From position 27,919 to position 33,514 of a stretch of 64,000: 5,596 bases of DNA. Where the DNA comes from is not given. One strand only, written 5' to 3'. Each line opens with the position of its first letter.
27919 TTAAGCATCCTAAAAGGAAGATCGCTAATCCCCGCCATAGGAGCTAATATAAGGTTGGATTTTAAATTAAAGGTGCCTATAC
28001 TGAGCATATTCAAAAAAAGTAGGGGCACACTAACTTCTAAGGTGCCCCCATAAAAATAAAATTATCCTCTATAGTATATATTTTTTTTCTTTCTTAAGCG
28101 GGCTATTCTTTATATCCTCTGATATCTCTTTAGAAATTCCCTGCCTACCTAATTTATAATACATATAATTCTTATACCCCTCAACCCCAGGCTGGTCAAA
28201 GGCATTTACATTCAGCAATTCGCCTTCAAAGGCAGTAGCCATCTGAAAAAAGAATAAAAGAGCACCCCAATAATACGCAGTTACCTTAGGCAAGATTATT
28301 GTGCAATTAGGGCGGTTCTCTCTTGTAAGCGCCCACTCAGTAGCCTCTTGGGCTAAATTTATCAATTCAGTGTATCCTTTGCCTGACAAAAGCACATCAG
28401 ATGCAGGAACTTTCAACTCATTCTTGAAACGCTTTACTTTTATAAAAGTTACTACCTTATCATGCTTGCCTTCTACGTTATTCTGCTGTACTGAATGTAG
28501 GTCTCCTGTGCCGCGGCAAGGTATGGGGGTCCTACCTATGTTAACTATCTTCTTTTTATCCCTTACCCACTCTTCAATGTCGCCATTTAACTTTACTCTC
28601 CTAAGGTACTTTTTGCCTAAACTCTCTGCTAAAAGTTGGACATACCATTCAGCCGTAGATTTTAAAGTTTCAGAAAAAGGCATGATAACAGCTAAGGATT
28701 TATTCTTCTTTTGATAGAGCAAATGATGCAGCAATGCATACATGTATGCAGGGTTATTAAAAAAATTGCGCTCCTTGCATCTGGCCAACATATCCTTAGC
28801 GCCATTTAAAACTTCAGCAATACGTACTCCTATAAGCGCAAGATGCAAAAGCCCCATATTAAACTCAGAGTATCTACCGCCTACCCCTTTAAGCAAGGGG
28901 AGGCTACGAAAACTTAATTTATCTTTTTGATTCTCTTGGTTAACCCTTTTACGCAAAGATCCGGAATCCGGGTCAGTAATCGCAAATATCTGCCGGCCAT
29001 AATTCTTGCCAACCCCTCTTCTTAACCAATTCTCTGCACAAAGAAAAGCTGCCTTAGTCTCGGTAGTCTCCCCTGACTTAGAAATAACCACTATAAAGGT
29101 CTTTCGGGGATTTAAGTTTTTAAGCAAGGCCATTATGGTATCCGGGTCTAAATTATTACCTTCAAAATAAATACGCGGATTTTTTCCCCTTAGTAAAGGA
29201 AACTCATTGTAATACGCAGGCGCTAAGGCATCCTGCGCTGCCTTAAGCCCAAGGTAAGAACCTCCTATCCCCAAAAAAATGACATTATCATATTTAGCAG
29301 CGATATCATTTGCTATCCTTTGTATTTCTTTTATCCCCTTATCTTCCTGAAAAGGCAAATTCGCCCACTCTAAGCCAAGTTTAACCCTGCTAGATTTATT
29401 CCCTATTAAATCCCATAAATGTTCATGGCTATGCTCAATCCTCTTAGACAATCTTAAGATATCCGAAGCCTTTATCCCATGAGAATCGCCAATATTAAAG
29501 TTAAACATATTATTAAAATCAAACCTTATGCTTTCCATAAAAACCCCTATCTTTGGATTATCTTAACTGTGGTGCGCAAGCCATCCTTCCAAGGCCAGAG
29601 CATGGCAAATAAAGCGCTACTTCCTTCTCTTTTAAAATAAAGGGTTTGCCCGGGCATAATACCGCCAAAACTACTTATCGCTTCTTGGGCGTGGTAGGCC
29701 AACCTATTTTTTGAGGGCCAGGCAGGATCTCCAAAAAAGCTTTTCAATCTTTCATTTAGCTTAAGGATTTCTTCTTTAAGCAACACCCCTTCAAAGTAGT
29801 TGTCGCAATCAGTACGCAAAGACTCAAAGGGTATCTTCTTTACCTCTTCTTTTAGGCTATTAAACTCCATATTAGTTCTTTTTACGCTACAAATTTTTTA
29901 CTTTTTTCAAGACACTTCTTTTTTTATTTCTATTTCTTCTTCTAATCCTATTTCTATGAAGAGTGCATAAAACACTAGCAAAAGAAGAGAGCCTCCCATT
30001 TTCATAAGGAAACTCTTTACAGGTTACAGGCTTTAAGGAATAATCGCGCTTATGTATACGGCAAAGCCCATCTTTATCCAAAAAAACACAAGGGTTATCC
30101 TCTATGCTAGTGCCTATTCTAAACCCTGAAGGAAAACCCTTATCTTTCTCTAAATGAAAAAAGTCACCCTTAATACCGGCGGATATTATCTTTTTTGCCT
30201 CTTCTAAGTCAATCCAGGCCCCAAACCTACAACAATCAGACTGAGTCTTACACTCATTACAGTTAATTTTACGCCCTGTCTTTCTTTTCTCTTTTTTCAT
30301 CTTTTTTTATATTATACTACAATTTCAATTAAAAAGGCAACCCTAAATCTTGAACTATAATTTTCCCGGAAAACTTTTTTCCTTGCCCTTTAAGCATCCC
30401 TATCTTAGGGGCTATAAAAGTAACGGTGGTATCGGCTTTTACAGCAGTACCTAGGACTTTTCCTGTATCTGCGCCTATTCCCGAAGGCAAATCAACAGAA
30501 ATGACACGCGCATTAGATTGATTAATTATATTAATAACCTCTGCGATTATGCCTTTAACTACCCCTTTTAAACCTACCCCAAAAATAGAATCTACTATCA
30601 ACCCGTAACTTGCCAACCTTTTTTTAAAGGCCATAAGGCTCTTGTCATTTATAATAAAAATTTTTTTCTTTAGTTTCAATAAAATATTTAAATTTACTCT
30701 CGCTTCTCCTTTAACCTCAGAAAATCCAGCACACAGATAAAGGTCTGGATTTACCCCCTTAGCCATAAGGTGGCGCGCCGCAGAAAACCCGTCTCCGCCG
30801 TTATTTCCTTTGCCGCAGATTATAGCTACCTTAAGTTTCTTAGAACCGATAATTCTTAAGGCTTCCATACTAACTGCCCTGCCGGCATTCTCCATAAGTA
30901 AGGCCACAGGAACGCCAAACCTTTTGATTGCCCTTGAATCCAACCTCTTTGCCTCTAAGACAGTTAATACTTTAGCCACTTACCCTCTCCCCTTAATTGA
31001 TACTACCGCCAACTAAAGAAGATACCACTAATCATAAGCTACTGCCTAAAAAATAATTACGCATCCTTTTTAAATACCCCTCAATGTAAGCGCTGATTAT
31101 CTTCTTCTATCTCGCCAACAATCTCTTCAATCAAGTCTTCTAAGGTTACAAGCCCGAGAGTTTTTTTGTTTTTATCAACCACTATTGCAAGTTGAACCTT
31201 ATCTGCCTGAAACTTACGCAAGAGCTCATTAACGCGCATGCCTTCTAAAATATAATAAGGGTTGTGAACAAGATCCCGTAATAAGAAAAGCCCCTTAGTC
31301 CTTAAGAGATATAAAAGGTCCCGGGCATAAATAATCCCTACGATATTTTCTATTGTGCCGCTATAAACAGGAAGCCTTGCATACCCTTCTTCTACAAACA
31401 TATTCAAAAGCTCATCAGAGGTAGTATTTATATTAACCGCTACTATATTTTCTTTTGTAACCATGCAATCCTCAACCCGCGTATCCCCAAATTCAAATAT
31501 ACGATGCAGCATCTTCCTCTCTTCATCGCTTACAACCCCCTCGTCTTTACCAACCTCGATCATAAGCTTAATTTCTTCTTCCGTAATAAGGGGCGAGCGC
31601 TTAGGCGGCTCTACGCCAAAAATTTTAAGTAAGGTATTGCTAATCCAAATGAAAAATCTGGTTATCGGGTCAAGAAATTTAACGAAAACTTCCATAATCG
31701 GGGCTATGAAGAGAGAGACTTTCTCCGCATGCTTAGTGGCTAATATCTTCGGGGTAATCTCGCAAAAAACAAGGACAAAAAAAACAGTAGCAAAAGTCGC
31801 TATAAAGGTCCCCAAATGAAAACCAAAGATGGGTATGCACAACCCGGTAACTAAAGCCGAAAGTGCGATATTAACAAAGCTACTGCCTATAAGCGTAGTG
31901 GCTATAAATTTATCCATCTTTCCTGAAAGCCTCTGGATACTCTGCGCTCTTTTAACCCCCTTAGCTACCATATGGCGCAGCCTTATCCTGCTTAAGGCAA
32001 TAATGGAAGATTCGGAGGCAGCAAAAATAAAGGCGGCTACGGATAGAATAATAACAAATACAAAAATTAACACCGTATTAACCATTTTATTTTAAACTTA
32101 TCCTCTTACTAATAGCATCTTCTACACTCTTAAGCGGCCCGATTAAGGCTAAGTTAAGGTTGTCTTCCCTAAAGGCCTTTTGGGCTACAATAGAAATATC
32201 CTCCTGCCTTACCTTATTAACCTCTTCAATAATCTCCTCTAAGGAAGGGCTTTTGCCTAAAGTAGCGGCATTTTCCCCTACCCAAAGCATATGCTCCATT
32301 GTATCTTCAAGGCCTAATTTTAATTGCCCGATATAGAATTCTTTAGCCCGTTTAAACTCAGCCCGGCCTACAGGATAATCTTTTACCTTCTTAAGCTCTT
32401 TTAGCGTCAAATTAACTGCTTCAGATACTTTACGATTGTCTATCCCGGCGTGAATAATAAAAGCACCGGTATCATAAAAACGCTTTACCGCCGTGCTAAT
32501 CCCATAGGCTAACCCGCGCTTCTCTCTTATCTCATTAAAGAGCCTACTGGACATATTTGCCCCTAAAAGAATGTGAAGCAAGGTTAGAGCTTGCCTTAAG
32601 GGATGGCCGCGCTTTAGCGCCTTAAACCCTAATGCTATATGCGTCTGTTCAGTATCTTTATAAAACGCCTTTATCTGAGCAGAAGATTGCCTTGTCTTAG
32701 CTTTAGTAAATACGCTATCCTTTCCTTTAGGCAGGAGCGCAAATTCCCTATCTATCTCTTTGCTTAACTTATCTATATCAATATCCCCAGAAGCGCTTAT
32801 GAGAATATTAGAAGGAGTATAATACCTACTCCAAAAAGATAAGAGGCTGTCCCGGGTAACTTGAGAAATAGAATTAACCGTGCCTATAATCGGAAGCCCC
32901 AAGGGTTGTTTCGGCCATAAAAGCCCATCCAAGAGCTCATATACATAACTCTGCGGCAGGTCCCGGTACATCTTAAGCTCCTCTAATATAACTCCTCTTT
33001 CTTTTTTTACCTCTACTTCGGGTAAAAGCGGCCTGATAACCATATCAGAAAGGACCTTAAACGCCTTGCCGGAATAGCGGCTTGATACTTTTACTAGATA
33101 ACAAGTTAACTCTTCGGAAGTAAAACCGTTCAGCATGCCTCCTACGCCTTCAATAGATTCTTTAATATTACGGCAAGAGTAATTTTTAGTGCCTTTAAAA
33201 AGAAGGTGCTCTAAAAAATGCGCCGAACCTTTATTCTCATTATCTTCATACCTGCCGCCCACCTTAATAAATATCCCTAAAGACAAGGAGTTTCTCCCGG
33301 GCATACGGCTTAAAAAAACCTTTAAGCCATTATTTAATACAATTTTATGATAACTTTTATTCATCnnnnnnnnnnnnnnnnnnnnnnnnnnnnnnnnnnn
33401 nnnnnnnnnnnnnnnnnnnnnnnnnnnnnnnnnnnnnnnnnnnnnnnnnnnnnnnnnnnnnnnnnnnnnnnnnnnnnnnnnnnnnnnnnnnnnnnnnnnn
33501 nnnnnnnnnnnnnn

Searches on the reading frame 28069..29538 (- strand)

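Call 60: search_protein_families(library=pfam, proteins=[window:28069-29538:-], max_evalue=0.000001)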
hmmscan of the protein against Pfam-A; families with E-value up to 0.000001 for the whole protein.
window:28069-29538:- (489 aa): 1 family
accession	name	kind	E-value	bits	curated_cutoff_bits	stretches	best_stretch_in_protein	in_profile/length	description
PF00342.24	PGI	-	3.9e-25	88.9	22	1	84-311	97-310/486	Phosphoglucose isomerase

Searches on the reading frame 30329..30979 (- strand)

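Call 60: search_protein_families(library=pfam, proteins=[window:30329-30979:-], max_evalue=0.000001)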
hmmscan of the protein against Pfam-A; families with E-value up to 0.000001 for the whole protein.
window:30329-30979:- (216 aa): 1 family
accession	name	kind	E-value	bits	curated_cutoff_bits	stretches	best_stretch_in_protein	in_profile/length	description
PF03853.21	YjeF_N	-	1.7e-47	162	24.9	1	28-194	4-169/169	YjeF-related protein N-terminus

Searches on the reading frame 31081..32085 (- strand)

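Call 29: search_protein_families(library=pfam, proteins=[window:31081-32085:-], max_evalue=0.00001)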
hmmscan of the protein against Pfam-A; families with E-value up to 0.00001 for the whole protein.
window:31081-32085:- (334 aa): 2 families
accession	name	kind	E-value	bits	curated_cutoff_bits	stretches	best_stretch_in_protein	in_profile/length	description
PF01595.25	CNNM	-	3.7e-48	164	28.4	1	11-189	3-181/181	Cyclin M transmembrane N-terminal domain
PF00571.33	CBS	-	6.8e-17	62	24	2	205-261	2-55/57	CBS domain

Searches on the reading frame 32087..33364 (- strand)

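Call 29: search_protein_families(library=pfam, proteins=[window:32087-33364:-], max_evalue=0.00001)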
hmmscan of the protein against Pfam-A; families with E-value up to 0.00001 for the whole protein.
window:32087-33364:- (425 aa): 2 families
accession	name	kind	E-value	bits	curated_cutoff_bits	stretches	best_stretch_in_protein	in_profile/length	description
PF05193.26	Peptidase_M16_C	-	7.2e-39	134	23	1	169-342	2-179/181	Peptidase M16 inactive domain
PF00675.25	Peptidase_M16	-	3.9e-35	121.4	22.3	1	16-162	2-148/149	Insulinase (Peptidase family M16)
